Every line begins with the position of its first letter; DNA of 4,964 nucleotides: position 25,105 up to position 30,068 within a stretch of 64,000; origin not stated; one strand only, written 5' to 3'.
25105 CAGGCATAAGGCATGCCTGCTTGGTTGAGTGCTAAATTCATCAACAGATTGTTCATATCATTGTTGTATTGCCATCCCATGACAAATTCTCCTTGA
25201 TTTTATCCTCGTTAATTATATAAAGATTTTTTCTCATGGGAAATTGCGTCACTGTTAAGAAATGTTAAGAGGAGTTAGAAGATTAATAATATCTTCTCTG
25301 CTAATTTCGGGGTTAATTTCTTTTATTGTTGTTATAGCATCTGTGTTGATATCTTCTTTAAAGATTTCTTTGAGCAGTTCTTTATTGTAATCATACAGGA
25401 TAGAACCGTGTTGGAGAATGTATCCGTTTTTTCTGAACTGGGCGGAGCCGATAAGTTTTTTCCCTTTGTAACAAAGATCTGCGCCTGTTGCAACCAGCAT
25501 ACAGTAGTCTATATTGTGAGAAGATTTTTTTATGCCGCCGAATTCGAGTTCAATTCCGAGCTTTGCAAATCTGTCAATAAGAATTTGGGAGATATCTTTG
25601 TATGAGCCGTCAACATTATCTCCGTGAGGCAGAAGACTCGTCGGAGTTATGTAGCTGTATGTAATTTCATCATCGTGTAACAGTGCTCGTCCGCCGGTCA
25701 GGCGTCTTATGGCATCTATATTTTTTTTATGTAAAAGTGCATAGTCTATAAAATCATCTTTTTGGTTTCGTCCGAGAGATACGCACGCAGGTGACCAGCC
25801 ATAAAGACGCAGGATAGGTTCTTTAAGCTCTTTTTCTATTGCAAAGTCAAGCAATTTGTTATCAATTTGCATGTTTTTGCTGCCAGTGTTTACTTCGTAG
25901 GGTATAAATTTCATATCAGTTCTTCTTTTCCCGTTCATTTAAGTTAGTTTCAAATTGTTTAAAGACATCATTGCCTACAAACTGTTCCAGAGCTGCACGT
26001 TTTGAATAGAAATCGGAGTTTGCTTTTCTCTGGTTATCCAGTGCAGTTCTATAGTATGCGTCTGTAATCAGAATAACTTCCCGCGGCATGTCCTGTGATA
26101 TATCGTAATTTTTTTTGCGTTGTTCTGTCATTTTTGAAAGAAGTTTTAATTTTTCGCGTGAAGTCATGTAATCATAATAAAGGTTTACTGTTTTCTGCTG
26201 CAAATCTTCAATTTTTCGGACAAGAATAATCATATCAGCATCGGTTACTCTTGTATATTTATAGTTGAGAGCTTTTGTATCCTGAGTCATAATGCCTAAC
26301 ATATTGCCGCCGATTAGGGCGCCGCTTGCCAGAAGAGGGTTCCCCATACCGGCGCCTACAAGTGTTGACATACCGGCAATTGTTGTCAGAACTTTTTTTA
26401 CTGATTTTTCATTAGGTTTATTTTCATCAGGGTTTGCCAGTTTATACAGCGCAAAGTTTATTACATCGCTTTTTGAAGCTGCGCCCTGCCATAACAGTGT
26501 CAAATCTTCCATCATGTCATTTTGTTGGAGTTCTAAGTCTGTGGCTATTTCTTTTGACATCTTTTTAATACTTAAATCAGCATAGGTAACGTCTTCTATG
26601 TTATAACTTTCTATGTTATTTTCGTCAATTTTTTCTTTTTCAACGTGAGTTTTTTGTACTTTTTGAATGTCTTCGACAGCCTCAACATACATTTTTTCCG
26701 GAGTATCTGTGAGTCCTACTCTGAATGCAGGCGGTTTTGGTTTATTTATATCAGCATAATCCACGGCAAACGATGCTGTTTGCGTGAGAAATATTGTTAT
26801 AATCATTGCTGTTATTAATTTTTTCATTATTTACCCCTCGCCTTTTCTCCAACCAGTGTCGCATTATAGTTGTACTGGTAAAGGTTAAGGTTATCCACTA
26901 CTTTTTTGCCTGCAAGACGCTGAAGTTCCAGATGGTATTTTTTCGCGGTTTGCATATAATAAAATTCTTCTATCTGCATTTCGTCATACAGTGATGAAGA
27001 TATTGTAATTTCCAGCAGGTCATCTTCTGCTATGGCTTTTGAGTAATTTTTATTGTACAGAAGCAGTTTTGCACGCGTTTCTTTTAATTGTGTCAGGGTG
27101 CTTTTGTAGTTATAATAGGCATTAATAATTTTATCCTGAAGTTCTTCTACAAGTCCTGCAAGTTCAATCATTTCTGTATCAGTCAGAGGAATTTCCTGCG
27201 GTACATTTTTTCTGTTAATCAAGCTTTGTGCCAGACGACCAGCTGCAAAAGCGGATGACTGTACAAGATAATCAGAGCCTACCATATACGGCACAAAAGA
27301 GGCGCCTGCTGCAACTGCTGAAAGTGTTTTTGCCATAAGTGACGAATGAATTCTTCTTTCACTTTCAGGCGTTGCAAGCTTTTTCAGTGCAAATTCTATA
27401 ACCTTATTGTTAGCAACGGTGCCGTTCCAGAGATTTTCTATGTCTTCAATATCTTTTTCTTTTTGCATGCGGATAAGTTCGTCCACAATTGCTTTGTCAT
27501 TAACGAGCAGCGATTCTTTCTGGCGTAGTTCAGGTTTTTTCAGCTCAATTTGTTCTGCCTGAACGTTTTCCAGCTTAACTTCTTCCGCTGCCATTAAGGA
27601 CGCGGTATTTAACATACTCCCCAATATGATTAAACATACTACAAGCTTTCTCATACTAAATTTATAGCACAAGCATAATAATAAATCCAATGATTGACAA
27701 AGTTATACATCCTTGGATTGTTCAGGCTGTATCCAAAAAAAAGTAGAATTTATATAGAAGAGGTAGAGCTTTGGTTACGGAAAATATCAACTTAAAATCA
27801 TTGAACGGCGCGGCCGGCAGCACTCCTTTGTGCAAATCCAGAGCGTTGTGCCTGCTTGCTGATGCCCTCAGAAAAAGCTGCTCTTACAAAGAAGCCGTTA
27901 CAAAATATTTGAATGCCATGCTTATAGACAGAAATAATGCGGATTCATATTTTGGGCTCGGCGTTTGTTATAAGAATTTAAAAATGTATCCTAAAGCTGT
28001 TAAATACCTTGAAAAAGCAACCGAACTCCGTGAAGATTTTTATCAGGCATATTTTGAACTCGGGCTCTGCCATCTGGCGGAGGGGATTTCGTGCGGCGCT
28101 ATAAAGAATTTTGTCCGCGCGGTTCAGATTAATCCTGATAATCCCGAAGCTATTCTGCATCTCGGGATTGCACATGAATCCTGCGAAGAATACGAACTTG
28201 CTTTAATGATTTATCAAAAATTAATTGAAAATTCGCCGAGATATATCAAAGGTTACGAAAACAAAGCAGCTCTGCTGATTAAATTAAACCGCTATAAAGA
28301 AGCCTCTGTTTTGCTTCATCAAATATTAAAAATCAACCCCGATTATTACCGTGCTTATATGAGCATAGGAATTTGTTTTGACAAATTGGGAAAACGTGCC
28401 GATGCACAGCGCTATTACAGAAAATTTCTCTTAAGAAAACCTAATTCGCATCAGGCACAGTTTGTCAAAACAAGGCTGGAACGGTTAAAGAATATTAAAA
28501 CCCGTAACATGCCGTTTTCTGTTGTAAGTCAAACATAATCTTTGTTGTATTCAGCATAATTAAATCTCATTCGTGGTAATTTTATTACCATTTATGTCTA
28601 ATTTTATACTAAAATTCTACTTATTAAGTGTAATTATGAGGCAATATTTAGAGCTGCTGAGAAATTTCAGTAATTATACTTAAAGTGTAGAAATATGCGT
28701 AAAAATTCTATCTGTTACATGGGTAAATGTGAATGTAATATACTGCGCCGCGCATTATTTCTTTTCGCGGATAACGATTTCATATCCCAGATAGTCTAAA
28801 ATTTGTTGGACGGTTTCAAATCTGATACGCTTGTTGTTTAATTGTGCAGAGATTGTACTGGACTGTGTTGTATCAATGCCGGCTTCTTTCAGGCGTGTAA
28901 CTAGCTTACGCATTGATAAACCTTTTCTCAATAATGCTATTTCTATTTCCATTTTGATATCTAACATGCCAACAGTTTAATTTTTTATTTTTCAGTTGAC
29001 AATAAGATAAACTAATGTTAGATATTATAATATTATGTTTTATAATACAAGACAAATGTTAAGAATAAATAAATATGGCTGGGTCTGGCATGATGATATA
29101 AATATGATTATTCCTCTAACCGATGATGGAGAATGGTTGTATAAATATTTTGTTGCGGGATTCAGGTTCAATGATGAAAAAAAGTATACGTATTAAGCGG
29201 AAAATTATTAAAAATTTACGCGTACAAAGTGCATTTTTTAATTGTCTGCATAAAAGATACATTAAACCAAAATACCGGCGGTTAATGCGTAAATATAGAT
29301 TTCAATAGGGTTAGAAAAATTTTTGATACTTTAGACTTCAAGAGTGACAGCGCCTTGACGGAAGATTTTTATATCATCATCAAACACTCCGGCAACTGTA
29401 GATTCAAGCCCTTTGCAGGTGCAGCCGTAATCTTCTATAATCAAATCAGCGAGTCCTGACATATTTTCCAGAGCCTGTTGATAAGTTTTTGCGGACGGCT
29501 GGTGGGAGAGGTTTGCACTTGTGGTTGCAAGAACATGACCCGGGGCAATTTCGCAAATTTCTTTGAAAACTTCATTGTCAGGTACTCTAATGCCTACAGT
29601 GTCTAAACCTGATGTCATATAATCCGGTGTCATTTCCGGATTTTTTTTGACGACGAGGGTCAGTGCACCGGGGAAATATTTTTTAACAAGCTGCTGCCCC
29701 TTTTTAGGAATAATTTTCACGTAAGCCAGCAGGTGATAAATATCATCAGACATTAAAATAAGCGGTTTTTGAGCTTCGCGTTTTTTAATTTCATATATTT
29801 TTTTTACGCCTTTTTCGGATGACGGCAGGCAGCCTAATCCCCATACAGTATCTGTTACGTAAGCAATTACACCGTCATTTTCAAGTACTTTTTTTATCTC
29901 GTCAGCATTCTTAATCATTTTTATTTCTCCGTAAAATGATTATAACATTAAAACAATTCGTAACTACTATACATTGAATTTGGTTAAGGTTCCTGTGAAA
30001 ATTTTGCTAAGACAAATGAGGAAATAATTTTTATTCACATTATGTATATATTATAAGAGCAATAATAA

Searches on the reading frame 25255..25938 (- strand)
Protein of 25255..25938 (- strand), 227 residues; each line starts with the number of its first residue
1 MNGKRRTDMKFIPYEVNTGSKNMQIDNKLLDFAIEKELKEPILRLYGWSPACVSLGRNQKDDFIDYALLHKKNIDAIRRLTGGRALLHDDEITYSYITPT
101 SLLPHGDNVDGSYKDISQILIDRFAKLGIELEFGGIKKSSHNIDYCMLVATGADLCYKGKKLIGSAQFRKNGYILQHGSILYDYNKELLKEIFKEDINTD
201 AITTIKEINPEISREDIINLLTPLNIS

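Call 86: search_protein_families(library=pfam, proteins=[window:25255-25938:-], max_evalue=0.001)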
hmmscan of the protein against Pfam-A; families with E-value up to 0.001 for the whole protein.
window:25255-25938:- (227 aa): 2 families
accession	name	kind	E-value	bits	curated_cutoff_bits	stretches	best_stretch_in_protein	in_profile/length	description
PF21948.1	LplA-B_cat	-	2e-32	113.2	27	1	21-221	4-195/200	Lipoyl protein ligase A/B catalytic domain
PF03099.24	BPL_LplA_LipB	-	1.4e-11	44.9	21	1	61-185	13-133/133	Biotin/lipoate A/B protein ligase family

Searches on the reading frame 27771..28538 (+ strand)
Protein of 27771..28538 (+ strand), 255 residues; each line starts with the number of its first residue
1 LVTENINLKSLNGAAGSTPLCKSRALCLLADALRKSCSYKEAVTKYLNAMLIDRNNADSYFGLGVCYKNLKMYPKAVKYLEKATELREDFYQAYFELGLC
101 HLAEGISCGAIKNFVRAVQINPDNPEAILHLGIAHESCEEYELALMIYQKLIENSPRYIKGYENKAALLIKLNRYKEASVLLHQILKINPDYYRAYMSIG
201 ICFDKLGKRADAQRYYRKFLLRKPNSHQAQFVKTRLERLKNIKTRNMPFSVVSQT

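Call 86: search_protein_families(library=pfam, proteins=[window:27771-28538:+], max_evalue=0.001)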
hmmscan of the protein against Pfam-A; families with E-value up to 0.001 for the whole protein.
window:27771-28538:+ (255 aa): 19 families
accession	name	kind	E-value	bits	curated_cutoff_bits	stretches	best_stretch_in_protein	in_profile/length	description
PF00515.34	TPR_1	-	2e-26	91.1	27.8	2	57-90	1-34/34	Tetratricopeptide repeat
PF07719.23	TPR_2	-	1.4e-25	87.7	27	1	57-89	1-33/34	Tetratricopeptide repeat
PF13414.12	TPR_11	-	2.4e-23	82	26.8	2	31-69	2-40/42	TPR repeat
PF13181.12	TPR_8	-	7.5e-20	69.8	25.7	1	57-89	1-33/34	Tetratricopeptide repeat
PF13431.12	TPR_17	-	8.2e-20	69.8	24.4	1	46-77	2-33/34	Tetratricopeptide repeat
PF14559.12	TPR_19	-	4.5e-18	65.8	25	2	169-230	1-62/68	Tetratricopeptide repeat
PF13174.12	TPR_6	-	3.2e-16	59.2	26.3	0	58-83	1-26/33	Tetratricopeptide repeat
PF13432.12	TPR_16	-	8.9e-16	58.5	32.7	0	73-105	13-45/65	Tetratricopeptide repeat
PF13428.12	TPR_14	-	5.5e-15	54.8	23.5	0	165-197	7-39/44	Tetratricopeptide repeat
PF13424.12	TPR_12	-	4.3e-13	49.7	30.1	1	24-88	4-76/77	Tetratricopeptide repeat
PF13176.12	TPR_7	-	5.5e-11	42.1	27.9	0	60-89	2-31/36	Tetratricopeptide repeat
PF13371.12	TPR_9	-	2.2e-10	40.9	35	1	168-237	4-73/73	Tetratricopeptide repeat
PF25063.1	ARM_TT21_C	-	1.1e-08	35.6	35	1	165-218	101-154/209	Tetratricopeptide repeat protein 21 C-terminal ARM domain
PF25062.1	ARM_TT21_N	-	5.5e-07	30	40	1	41-177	80-220/222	Tetratricopeptide repeat protein 21 N-terminal ARM repeat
PF04733.20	Coatomer_E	-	2e-06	27.9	21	1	131-234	174-274/290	Coatomer epsilon subunit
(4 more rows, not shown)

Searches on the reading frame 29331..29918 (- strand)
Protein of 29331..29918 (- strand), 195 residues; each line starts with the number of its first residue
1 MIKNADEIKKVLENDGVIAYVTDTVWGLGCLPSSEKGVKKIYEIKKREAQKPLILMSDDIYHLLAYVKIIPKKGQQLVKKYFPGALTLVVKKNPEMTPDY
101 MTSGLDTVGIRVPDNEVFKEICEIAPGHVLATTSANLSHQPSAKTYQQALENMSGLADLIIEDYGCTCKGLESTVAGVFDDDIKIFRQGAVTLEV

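Call 86: search_protein_families(library=pfam, proteins=[window:29331-29918:-], max_evalue=0.001)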
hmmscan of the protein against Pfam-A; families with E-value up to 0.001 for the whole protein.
window:29331-29918:- (195 aa): 1 family
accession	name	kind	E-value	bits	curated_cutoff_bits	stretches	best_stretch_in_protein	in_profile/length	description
PF01300.24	Sua5_yciO_yrdC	-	4.2e-49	166.9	25.1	1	11-189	2-178/178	Telomere recombination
